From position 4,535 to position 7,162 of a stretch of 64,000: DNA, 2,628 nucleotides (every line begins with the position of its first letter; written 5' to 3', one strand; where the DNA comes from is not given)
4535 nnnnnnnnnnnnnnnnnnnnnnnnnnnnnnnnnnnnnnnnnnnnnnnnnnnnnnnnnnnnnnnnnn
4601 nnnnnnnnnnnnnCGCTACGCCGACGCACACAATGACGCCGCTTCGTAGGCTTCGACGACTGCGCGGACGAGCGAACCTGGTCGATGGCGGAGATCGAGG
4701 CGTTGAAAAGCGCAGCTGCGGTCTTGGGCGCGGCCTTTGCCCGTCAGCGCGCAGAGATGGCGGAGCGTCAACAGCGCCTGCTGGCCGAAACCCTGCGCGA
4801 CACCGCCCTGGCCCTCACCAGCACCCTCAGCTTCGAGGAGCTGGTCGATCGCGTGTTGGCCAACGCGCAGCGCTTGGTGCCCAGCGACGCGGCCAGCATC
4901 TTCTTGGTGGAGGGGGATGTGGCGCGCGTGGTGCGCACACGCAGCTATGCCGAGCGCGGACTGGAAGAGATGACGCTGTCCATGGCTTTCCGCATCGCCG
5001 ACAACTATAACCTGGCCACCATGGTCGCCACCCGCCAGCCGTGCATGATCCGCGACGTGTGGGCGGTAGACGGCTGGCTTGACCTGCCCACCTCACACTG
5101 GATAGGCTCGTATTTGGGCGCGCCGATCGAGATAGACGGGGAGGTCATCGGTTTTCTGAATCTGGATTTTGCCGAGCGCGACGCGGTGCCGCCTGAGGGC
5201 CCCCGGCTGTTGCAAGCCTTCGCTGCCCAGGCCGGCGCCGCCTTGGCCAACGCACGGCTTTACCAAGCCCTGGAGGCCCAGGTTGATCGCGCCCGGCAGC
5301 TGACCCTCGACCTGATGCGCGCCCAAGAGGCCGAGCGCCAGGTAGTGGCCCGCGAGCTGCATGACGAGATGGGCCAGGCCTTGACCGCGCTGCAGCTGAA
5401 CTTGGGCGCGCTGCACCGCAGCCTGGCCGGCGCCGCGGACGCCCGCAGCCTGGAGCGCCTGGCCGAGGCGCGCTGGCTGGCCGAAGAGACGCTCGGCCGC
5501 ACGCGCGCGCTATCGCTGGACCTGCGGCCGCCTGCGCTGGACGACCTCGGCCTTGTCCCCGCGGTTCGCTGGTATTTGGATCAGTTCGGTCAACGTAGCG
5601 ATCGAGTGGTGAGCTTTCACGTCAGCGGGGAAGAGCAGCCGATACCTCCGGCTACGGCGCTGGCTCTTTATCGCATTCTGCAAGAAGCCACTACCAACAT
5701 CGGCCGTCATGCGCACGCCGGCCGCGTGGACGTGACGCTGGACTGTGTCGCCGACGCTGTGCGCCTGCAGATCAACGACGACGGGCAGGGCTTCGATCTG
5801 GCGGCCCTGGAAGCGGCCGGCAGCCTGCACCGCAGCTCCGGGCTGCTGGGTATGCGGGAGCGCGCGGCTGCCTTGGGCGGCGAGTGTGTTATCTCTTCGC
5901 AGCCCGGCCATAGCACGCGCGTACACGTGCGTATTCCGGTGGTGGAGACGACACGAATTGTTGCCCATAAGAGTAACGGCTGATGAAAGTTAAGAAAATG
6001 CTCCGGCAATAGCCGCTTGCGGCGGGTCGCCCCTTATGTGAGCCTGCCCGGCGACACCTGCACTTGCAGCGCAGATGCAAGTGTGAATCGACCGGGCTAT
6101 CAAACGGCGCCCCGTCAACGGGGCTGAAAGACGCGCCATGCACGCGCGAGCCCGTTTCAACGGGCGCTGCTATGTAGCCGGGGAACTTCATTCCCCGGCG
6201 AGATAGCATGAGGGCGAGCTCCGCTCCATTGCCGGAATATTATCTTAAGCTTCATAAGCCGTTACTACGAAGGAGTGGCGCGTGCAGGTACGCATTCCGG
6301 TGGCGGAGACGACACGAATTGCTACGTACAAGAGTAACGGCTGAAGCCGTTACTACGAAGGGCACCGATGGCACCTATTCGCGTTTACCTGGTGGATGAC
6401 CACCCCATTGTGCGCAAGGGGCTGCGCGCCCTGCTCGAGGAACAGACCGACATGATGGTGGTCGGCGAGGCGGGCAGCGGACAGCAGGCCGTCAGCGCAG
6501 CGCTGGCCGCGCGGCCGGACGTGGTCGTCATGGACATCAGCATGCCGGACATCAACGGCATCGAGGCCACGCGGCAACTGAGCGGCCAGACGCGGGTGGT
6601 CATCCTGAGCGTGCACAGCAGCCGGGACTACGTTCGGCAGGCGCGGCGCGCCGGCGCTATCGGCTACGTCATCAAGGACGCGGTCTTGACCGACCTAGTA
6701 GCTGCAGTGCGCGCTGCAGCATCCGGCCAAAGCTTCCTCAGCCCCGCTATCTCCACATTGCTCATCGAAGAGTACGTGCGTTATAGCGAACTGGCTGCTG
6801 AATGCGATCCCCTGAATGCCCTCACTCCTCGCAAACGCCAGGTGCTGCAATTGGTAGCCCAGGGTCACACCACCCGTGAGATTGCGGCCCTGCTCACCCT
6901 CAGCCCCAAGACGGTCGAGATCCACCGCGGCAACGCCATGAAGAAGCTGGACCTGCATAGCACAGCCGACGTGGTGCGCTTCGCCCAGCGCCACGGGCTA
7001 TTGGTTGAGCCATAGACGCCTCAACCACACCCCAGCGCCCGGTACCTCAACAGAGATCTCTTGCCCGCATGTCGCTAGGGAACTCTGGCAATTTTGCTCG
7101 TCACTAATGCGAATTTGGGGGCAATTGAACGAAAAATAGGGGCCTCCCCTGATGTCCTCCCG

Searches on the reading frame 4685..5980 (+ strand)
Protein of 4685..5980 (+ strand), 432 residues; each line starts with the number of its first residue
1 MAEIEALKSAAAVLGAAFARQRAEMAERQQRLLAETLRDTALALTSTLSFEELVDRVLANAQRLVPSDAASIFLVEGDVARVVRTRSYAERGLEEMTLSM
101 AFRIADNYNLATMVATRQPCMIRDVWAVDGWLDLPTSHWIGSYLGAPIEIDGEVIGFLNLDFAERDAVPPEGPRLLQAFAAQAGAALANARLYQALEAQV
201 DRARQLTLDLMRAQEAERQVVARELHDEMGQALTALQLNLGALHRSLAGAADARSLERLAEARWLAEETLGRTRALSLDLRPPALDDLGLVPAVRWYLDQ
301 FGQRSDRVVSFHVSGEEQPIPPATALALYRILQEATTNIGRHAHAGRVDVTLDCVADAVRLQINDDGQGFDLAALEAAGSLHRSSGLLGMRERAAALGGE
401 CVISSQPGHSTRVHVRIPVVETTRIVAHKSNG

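Call 10: search_protein_families(library=pfam, proteins=[window:4685-5980:+], max_evalue=0.001)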
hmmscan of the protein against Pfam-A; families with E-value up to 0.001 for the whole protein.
window:4685-5980:+ (432 aa): 6 families
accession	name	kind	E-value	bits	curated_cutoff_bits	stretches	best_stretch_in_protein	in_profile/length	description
PF07730.19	HisKA_3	-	3.4e-13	50.4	24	1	217-285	1-68/68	Histidine kinase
PF02518.31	HATPase_c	-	4.5e-13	50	26.4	1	326-419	4-109/111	Histidine kinase-, DNA gyrase B-, and HSP90-like ATPase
PF13185.12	GAF_2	-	2.4e-12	47.7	28.6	1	48-187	2-135/136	GAF domain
PF01590.32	GAF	-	2.2e-11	44.8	22.4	1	50-187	2-133/133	GAF domain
PF13492.12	GAF_3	-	8.4e-07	29.9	27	1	49-189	1-129/129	GAF domain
PF13581.12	HATPase_c_2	-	2.4e-05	24.8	27.4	1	320-377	24-86/127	Histidine kinase-like ATPase domain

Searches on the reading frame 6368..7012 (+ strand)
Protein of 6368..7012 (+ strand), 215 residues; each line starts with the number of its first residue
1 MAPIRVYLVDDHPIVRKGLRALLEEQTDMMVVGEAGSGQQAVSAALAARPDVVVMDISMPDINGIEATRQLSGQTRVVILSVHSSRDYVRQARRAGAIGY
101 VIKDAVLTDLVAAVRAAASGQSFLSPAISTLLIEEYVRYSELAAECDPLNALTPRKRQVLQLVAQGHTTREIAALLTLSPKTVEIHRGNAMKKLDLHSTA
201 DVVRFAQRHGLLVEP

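Call 10: search_protein_families(library=pfam, proteins=[window:6368-7012:+], max_evalue=0.001)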
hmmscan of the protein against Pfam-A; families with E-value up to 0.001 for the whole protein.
window:6368-7012:+ (215 aa): 6 families
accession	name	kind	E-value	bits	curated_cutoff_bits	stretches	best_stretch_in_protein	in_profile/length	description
PF00072.30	Response_reg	-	1.1e-26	93.6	30.2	1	6-115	1-111/111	Response regulator receiver domain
PF00196.25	GerE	-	3.1e-19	68.8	23.5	1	151-206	2-57/57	Bacterial regulatory proteins, luxR family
PF08281.18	Sigma70_r4_2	-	1.5e-08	34.5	25.7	1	149-194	8-54/54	Sigma-70, region 4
PF13384.12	HTH_23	-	3.7e-06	27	24.6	1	155-184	6-35/50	Homeodomain-like domain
PF13518.12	HTH_28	-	2.1e-05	24.9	25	1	155-183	1-29/52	Helix-turn-helix domain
PF04545.22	Sigma70_r4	-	9.6e-05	22.3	24.1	1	149-194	2-48/50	Sigma-70, region 4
